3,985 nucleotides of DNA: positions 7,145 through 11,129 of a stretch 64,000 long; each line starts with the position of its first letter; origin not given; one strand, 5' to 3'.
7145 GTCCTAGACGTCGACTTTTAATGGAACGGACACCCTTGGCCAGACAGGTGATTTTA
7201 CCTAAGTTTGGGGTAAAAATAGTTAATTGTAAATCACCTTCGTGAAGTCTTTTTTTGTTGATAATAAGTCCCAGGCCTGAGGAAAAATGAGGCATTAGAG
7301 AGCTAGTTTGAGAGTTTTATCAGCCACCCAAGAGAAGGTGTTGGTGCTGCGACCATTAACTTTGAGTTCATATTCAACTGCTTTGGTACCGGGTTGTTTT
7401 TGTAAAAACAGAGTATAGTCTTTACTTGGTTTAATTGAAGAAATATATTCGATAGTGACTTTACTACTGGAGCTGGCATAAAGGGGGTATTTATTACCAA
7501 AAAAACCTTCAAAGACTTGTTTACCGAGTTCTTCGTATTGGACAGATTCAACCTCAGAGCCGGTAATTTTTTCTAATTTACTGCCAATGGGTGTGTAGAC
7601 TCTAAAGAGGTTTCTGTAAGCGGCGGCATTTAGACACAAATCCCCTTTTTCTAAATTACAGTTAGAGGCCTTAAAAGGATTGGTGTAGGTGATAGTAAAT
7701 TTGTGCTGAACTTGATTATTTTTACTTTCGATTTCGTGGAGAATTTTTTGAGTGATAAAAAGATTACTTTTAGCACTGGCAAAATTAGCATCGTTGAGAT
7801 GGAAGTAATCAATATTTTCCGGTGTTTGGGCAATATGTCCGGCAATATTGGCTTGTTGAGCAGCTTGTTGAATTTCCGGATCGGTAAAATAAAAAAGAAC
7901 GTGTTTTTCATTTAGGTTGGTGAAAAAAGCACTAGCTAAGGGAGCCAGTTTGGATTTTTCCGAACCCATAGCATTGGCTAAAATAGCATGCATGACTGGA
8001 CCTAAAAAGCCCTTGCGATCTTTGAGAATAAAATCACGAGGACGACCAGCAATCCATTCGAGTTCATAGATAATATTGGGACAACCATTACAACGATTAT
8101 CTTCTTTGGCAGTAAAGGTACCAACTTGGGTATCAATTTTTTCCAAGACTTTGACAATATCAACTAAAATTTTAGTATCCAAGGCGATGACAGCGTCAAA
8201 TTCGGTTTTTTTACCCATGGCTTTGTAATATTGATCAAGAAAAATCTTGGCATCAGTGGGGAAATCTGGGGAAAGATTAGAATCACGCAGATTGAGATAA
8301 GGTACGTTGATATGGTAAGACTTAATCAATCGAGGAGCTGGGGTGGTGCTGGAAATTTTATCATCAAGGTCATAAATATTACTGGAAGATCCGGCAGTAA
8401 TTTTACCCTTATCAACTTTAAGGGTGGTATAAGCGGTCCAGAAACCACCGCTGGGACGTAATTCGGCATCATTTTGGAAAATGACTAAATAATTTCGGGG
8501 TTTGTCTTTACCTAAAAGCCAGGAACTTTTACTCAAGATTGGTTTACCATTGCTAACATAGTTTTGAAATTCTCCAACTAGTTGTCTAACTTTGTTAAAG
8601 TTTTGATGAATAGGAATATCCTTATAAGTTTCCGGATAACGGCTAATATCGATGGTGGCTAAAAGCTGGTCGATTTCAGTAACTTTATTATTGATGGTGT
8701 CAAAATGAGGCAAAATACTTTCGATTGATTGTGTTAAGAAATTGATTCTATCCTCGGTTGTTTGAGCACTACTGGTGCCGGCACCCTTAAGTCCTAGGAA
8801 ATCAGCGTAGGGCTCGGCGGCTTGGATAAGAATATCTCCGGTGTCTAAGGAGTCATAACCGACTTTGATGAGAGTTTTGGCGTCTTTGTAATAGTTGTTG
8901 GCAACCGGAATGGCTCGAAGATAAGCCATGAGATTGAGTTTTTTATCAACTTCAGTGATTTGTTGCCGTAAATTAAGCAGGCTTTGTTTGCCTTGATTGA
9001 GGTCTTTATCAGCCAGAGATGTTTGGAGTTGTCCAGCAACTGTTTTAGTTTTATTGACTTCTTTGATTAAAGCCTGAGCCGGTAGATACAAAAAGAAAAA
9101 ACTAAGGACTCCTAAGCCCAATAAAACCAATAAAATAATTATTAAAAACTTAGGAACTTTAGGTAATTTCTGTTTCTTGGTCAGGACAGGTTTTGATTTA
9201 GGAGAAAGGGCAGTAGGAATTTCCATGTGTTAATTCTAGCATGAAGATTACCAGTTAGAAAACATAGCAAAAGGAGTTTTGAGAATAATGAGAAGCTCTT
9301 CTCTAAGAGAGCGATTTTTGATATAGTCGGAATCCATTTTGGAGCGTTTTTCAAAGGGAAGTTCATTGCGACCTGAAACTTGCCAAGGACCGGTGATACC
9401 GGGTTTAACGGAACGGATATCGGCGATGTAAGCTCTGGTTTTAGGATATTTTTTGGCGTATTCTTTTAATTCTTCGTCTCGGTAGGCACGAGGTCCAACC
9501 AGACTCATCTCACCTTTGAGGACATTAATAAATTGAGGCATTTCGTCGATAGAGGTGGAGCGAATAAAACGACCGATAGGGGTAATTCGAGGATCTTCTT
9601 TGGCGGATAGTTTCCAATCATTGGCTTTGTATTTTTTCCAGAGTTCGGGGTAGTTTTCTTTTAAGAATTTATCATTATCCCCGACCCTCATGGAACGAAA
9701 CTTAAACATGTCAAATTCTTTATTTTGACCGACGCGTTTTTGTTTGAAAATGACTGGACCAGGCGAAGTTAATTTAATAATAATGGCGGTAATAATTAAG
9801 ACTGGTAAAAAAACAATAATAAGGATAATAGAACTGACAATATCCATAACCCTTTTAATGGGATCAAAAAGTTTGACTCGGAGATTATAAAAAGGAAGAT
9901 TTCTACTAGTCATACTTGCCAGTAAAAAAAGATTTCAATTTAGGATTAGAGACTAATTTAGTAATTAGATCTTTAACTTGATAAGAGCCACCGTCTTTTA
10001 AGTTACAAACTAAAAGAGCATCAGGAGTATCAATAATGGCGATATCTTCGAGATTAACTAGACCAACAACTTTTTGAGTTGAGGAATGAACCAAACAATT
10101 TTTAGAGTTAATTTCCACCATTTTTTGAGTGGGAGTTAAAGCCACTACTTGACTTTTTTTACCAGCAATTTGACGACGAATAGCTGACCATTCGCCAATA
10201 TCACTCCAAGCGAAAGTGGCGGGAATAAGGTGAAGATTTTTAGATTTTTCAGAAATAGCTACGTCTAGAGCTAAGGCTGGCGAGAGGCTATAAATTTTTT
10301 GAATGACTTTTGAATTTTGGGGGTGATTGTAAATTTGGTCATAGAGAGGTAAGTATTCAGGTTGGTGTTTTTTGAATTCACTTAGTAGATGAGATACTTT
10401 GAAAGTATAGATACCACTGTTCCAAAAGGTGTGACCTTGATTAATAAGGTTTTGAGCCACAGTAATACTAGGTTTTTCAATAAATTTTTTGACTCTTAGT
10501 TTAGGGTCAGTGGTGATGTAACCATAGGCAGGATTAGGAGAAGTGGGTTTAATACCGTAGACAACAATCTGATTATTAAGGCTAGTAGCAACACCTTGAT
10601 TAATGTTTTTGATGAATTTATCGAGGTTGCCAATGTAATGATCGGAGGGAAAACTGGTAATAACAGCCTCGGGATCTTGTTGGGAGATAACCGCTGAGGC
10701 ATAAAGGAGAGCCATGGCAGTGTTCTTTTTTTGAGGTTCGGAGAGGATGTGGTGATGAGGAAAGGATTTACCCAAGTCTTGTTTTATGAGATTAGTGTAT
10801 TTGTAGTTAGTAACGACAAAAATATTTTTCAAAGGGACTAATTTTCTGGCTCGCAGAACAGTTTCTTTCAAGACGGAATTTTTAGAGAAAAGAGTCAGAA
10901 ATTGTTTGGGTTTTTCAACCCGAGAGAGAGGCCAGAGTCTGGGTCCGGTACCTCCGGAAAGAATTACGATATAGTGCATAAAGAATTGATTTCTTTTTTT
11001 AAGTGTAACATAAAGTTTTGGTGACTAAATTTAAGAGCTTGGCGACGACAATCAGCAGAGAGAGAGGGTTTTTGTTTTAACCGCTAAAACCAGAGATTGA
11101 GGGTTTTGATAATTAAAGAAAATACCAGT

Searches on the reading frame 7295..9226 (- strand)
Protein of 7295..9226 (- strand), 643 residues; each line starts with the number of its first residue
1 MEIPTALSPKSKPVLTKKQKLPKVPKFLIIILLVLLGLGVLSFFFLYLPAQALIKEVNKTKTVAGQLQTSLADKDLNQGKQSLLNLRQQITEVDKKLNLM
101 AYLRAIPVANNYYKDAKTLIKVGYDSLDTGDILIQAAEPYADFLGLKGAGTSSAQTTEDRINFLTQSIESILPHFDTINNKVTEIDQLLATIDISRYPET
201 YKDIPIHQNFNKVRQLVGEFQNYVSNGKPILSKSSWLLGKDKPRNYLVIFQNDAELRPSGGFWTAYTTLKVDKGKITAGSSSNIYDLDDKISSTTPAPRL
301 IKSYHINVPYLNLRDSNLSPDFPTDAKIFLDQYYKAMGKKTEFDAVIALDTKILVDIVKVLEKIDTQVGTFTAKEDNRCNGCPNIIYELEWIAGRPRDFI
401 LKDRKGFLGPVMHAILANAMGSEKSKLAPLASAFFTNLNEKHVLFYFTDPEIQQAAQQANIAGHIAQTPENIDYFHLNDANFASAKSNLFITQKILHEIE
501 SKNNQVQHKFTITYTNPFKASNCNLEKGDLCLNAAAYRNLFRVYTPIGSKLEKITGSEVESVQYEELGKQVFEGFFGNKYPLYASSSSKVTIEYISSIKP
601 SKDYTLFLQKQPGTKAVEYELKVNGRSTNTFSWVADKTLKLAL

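Call 52: search_protein_families(library=pfam, proteins=[window:7295-9226:-], max_evalue=0.0001)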
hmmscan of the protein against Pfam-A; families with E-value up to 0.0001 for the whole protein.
window:7295-9226:- (643 aa): 1 family
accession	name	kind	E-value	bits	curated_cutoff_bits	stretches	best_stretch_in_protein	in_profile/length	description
PF13196.11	DUF4012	-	1.9e-25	90.5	28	1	241-370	1-128/144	Protein of unknown function (DUF4012)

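Call 71: search_protein_families(library=ncbifam, proteins=[window:7295-9226:-], max_evalue=0.00001)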
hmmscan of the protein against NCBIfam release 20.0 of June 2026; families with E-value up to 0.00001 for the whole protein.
window:7295-9226:- (643 aa): 0 families

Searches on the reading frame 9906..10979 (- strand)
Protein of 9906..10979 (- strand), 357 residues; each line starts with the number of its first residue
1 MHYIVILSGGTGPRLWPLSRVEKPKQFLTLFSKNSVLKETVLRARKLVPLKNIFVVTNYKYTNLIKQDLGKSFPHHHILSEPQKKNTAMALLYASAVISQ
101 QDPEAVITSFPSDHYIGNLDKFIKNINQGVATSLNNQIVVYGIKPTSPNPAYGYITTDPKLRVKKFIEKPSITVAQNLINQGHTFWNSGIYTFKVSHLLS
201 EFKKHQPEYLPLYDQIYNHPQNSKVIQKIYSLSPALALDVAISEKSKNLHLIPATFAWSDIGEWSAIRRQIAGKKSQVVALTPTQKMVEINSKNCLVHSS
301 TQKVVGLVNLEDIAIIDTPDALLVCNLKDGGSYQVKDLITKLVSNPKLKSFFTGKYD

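Call 52: search_protein_families(library=pfam, proteins=[window:9906-10979:-], max_evalue=0.0001)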
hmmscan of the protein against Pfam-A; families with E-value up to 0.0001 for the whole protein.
window:9906-10979:- (357 aa): 2 families
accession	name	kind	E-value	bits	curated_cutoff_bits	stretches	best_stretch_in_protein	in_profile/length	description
PF00483.29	NTP_transferase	-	1.9e-40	139.4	21.2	1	5-269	3-237/245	Nucleotidyl transferase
PF22640.1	ManC_GMP_beta-helix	-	2.9e-08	34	27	1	286-342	2-55/55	MannoseP isomerase/GMP-like beta-helix domain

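Call 71: search_protein_families(library=ncbifam, proteins=[window:9906-10979:-], max_evalue=0.00001)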
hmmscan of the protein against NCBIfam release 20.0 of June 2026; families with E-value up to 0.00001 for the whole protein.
window:9906-10979:- (357 aa): 6 families
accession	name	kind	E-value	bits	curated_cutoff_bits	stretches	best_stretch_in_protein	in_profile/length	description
TIGR01479.1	GMP_PMI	equivalog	4.4e-73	246.7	372.95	1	5-346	4-349/467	mannose-1-phosphate guanylyltransferase/mannose-6-phosphate isomerase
NF012004.0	PRK15460.1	equivalog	4.5e-41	141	859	1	3-341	7-354/478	mannose-1-phosphate guanyltransferase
TIGR03992.1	Arch_glmU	subfamily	2.9e-11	42.9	292.1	1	4-192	3-174/393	bifunctional sugar-1-phosphate nucleotidylyltransferase/acetyltransferase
TIGR02091.1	glgC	equivalog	5.6e-08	32.2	424.9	1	5-206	4-211/364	glucose-1-phosphate adenylyltransferase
NF002023.0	PRK00844.1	subfamily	4.1e-07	29.2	458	1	5-206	10-216/408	glucose-1-phosphate adenylyltransferase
NF001947.0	PRK00725.1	subfamily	2.3e-06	26.6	470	0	4-206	19-228/426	glucose-1-phosphate adenylyltransferase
